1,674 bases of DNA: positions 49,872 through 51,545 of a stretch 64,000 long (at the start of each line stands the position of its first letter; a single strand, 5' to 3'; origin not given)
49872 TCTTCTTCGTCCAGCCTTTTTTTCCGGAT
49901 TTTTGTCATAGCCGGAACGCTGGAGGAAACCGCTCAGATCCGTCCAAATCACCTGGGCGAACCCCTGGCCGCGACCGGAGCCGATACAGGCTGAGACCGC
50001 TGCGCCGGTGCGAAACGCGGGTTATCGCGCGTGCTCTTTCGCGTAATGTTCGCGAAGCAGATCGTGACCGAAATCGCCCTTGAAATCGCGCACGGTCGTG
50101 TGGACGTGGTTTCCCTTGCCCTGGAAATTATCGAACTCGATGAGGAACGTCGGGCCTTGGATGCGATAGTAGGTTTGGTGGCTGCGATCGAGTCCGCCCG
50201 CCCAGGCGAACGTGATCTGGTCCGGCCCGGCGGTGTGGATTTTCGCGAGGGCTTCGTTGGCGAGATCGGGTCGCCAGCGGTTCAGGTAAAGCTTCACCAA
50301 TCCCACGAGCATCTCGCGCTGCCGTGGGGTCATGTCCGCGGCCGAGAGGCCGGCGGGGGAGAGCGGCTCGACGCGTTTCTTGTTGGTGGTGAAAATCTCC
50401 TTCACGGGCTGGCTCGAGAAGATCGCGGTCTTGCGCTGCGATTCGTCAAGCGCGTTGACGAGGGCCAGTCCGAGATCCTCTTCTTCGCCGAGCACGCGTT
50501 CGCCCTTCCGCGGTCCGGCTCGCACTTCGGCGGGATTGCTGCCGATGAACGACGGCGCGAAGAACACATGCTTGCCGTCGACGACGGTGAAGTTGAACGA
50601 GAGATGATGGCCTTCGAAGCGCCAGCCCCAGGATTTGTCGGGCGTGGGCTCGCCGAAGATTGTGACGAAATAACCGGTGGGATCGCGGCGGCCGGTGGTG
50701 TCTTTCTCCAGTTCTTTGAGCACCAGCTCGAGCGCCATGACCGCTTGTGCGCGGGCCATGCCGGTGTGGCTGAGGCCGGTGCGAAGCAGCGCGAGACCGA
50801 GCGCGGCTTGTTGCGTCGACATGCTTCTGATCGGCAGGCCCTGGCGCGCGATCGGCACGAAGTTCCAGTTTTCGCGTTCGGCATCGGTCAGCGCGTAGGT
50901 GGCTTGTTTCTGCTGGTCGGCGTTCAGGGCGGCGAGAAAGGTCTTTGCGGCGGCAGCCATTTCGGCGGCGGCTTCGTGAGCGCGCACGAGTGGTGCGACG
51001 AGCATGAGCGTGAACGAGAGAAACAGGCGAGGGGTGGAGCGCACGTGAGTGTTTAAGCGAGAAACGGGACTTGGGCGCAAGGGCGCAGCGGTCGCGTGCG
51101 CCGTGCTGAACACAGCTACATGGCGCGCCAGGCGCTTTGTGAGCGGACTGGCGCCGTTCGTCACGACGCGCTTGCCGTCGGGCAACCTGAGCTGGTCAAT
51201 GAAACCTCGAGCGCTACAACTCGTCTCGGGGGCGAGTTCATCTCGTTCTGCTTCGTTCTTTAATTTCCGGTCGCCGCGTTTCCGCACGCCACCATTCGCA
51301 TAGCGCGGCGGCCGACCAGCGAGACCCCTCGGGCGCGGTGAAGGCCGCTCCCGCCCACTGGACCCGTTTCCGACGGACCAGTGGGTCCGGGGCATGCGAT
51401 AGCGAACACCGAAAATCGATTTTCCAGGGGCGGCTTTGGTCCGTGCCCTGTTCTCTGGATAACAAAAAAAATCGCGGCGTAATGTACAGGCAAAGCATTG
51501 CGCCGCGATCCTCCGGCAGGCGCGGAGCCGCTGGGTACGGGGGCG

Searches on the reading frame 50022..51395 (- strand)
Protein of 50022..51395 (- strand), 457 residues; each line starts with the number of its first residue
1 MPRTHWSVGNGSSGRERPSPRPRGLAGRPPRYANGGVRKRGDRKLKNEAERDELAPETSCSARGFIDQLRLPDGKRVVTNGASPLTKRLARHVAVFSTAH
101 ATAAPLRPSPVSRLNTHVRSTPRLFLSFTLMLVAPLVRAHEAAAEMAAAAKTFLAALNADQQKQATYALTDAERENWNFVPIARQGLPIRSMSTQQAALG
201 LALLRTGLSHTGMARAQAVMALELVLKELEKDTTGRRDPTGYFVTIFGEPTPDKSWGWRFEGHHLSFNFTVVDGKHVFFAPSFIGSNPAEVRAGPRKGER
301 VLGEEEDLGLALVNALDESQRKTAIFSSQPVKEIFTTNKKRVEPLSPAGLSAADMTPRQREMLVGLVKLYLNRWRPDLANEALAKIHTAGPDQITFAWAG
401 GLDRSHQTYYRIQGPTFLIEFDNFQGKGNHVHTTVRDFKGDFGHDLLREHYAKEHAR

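Call 6: search_protein_families(library=pfam, proteins=[window:50022-51395:-], max_evalue=1)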
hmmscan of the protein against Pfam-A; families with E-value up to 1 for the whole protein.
window:50022-51395:- (457 aa): 1 family
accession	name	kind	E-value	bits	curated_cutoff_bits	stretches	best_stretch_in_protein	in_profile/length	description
PF12006.13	DUF3500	-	5.8e-88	295.7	27.2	1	141-444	3-297/297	Protein of unknown function (DUF3500)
